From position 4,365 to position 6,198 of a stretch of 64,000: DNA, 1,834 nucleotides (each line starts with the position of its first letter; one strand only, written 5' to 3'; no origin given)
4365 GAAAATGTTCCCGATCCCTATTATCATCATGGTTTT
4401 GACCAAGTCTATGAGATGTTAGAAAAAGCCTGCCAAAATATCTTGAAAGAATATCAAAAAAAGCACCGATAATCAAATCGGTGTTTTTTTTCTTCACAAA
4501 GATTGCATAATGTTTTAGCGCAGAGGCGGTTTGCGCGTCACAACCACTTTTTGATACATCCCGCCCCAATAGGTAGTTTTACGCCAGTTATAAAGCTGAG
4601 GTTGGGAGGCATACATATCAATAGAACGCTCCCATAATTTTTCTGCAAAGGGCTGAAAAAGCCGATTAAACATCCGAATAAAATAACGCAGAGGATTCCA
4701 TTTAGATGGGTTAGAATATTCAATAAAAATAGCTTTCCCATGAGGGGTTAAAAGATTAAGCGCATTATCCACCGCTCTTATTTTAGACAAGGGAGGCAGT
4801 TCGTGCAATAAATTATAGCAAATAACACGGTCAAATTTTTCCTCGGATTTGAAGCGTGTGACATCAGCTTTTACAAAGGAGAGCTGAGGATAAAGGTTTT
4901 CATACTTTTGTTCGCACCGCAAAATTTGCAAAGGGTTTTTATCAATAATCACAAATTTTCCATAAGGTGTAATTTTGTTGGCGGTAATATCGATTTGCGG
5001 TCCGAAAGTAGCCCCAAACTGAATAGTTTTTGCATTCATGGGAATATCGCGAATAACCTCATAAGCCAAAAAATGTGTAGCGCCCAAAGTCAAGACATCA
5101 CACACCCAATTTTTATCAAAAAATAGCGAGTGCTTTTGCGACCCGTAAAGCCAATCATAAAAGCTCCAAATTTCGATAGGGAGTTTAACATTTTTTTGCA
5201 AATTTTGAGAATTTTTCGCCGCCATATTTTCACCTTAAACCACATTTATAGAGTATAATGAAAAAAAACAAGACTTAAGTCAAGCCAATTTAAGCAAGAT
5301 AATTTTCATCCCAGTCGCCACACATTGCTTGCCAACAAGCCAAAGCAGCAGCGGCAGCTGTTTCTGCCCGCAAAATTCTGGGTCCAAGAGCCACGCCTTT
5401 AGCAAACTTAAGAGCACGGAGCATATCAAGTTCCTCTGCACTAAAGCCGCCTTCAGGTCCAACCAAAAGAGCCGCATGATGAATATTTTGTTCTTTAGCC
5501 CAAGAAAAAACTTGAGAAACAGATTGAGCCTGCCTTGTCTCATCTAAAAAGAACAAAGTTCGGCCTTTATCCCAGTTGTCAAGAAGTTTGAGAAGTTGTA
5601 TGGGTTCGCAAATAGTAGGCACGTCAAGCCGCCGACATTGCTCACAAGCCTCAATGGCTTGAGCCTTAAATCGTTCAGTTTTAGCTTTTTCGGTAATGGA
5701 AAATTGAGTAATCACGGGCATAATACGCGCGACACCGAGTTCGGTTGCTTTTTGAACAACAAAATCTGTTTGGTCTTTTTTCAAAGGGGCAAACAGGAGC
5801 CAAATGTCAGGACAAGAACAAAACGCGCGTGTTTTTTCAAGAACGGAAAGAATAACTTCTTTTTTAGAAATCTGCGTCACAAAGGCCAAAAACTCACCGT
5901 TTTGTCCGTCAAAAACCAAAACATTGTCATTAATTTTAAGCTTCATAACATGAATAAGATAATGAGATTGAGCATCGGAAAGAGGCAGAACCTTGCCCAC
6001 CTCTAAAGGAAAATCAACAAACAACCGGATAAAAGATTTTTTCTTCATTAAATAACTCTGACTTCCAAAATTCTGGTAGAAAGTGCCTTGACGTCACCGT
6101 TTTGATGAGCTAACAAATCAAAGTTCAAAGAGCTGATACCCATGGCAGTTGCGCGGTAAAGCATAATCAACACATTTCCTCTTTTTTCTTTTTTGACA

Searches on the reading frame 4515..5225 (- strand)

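Call 32: search_protein_families(library=pfam, proteins=[window:4515-5225:-], max_evalue=0.0001)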
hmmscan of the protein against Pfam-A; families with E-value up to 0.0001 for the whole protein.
window:4515-5225:- (236 aa): 5 families
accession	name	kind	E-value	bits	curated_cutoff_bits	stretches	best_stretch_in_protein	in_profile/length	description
PF13649.12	Methyltransf_25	-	2.3e-08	35.1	27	1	81-163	15-97/97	Methyltransferase domain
PF08242.18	Methyltransf_12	-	8.6e-06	26.8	30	1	70-164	3-97/98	Methyltransferase domain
PF13847.12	Methyltransf_31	-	1.3e-05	25.3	27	1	81-171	21-113/145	Methyltransferase domain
PF05401.17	NodS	-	1.8e-05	25.1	24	1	91-167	68-144/201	Nodulation protein S (NodS)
PF08241.18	Methyltransf_11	-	2.9e-05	25.1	21.2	1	89-167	19-95/95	Methyltransferase domain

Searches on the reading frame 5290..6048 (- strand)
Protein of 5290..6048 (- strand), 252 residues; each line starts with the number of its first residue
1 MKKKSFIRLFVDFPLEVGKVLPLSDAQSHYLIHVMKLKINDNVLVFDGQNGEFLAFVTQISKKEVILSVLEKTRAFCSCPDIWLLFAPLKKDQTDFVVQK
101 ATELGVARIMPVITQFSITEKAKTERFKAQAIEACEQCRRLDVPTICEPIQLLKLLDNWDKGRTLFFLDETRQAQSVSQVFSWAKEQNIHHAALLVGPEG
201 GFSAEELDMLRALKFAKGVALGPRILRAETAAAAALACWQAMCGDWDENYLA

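Call 32: search_protein_families(library=pfam, proteins=[window:5290-6048:-], max_evalue=0.0001)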
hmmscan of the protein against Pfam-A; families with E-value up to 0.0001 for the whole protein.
window:5290-6048:- (252 aa): 2 families
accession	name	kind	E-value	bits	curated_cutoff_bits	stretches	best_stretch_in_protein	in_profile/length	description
PF04452.19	Methyltrans_RNA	-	5.1e-45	153.4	23.9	1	80-240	4-165/165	RNA methyltransferase domain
PF20260.4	PUA_4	-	2.2e-13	50.5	23.9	1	23-69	1-47/48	RNA methyltransferase PUA domain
